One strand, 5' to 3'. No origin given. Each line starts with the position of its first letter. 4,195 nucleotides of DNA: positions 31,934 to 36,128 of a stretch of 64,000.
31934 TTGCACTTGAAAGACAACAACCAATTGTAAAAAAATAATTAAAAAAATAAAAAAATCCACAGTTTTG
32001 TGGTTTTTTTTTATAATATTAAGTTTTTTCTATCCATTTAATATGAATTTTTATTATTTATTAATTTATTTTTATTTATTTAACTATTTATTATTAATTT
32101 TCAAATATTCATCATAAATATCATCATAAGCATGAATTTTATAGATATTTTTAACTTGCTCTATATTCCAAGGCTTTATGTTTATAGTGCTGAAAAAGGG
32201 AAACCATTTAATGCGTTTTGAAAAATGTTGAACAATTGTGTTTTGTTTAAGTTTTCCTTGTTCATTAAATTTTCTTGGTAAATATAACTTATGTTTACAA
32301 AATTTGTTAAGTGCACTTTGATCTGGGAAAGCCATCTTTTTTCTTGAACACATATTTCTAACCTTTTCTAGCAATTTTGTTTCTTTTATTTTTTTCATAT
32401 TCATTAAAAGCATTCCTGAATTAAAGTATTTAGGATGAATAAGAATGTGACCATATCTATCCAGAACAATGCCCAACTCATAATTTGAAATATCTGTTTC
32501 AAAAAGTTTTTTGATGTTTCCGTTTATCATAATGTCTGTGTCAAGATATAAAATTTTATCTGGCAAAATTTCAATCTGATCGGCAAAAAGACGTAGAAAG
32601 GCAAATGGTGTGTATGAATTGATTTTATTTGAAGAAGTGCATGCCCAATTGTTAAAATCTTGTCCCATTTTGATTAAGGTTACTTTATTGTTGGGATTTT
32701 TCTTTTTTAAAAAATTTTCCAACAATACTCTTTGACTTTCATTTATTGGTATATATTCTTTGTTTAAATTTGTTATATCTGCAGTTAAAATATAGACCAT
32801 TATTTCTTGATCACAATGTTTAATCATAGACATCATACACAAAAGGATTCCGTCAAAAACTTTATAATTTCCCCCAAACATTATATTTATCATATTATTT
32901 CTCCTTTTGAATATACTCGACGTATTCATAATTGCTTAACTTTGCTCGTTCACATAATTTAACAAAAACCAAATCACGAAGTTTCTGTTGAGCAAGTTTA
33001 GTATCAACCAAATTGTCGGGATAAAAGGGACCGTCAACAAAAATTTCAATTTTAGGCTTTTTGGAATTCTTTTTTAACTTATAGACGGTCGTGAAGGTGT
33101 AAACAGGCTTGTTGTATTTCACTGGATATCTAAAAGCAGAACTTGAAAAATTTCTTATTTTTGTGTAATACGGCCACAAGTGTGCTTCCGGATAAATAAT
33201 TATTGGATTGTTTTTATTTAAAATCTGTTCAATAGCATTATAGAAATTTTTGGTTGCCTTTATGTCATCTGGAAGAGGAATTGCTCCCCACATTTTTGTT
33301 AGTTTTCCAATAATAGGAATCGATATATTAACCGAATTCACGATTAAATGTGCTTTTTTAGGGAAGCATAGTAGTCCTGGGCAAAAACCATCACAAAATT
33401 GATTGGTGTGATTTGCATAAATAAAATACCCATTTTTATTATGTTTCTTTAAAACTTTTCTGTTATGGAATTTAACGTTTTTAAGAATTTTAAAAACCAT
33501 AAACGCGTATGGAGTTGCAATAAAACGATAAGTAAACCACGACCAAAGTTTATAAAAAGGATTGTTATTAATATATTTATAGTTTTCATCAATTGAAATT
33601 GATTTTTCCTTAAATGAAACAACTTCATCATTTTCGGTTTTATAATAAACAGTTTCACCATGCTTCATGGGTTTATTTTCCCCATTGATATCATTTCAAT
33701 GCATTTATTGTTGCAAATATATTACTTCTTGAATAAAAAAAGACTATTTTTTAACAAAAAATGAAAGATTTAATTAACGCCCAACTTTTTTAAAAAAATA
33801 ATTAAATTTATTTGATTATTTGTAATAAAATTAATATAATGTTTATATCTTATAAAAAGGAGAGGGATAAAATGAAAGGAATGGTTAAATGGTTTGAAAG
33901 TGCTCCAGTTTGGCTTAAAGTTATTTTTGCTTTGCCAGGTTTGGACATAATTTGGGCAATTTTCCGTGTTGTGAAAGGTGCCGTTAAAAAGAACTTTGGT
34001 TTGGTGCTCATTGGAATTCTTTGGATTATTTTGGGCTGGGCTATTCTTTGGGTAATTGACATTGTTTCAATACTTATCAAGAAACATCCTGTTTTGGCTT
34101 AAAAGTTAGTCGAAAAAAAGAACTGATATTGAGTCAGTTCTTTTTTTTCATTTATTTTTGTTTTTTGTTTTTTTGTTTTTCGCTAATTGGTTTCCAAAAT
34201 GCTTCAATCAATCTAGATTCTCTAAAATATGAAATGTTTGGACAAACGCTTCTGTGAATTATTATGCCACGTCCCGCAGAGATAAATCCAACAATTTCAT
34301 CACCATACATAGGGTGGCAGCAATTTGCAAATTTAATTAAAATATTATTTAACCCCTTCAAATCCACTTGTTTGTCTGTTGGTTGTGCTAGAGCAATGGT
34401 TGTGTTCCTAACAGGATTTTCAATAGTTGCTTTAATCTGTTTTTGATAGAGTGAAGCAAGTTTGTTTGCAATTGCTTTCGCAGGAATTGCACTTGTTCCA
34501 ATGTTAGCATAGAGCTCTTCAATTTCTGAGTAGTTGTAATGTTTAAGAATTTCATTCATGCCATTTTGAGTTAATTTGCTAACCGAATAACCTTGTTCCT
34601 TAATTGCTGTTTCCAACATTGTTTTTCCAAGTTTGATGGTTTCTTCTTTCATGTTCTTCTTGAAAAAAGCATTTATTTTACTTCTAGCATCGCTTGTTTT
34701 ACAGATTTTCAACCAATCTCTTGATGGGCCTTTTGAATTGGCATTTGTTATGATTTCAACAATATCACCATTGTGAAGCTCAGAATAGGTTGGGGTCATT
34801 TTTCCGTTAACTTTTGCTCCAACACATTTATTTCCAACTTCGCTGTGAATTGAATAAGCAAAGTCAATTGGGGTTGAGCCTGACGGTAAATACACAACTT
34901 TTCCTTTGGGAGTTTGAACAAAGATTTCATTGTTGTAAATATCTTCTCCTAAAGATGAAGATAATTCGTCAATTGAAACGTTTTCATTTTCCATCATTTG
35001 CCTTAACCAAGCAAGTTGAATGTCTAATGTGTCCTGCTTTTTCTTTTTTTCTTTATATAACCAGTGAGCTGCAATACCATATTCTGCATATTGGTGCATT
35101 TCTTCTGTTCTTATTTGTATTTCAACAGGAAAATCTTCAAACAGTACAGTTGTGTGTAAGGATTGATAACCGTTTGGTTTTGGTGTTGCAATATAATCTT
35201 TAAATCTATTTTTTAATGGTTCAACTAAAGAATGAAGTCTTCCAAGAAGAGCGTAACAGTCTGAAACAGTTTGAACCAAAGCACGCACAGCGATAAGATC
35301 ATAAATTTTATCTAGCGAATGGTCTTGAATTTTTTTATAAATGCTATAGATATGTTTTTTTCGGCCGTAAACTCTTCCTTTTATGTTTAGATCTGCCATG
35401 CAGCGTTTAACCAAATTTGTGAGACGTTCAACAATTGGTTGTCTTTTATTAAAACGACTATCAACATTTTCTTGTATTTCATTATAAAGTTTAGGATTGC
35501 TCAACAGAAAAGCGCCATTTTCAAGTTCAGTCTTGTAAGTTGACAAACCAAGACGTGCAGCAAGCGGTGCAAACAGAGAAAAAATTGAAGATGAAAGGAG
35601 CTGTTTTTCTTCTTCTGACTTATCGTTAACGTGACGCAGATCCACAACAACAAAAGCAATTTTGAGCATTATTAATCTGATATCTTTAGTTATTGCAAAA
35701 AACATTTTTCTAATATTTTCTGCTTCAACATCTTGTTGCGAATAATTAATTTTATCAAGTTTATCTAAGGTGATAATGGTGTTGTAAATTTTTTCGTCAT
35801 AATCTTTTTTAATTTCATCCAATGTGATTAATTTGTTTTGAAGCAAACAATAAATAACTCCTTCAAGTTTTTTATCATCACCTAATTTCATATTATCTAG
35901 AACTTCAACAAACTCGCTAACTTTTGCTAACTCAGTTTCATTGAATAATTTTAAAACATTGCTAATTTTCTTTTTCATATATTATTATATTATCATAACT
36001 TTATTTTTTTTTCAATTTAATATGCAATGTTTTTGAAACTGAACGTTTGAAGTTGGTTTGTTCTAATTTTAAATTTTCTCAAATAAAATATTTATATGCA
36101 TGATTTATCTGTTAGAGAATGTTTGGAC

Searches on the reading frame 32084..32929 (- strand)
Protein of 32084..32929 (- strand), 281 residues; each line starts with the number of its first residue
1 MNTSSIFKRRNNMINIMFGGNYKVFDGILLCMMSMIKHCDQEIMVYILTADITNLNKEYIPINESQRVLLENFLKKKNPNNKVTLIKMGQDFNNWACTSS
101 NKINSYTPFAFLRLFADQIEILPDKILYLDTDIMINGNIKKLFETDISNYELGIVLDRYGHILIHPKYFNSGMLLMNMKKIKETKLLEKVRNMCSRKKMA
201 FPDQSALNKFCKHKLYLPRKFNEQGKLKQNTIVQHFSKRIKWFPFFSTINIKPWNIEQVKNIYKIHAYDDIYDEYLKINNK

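Call 40: search_protein_families(library=pfam, proteins=[window:32084-32929:-], max_evalue=0.001)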
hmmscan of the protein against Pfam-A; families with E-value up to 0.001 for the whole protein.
window:32084-32929:- (281 aa): 1 family
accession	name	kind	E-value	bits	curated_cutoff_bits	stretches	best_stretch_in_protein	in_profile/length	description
PF01501.26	Glyco_transf_8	-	2.2e-23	83.6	24.3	1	16-255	2-250/253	Glycosyl transferase family 8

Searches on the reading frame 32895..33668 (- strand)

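Call 40: search_protein_families(library=pfam, proteins=[window:32895-33668:-], max_evalue=0.001)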
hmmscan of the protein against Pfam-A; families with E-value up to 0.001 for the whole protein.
window:32895-33668:- (257 aa): 1 family
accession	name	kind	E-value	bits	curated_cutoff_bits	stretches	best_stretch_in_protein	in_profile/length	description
PF01553.26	Acyltransferase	-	1.5e-08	34.9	23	1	65-192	2-129/132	Acyltransferase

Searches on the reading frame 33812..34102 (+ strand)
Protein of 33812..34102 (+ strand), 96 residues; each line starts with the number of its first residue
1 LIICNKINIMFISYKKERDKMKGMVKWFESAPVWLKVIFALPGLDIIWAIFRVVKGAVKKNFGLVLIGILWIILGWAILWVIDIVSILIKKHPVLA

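Call 39: search_protein_families(library=pfam, proteins=[window:33812-34102:+], max_evalue=0.001)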
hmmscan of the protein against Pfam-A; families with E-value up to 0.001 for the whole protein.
window:33812-34102:+ (96 aa): 0 families

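Call 58: search_solved_structures(query=window:33812-34102:+, max_evalue=1)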
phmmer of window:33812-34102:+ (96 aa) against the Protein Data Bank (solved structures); distinct sequences matched with E-value up to 1: 1.
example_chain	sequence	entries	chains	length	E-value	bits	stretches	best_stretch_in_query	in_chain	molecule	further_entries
8e9g_K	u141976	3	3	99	0.58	13.7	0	3-57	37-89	NADH-quinone oxidoreductase subunit K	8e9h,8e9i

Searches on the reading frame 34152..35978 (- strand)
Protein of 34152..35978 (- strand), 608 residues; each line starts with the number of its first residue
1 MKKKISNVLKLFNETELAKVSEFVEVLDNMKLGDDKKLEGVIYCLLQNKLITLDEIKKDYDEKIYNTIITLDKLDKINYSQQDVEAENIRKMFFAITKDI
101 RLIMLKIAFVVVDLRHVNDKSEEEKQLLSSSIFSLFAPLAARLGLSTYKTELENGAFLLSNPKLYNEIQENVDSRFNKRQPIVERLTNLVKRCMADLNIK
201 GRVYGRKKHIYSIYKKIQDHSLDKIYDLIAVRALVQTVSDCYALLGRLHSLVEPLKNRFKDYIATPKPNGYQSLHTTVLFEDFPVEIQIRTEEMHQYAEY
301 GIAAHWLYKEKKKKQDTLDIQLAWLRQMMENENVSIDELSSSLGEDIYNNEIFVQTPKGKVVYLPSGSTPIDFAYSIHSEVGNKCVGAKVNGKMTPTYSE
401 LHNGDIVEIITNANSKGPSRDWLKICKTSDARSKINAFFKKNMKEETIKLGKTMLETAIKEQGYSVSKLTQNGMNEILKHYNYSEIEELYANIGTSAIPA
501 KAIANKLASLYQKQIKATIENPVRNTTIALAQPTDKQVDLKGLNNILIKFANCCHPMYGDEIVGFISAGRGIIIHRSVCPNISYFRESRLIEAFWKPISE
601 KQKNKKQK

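Call 40: search_protein_families(library=pfam, proteins=[window:34152-35978:-], max_evalue=0.001)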
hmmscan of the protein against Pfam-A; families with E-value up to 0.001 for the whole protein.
window:34152-35978:- (608 aa): 4 families
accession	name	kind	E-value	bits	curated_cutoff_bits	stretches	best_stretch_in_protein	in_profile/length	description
PF04607.23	RelA_SpoT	-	2.3e-38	131.4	27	1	205-312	1-112/113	Region found in RelA / SpoT proteins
PF02824.27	TGS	-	6.1e-22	77.9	22.2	1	352-411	1-60/60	TGS domain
PF13328.12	HD_4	-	4.5e-17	62.6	27.2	1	14-145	18-155/156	HD domain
PF19296.4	RelA_AH_RIS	-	3.7e-12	47.2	23.8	1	425-587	3-180/185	RelA/SpoT, AH and RIS domains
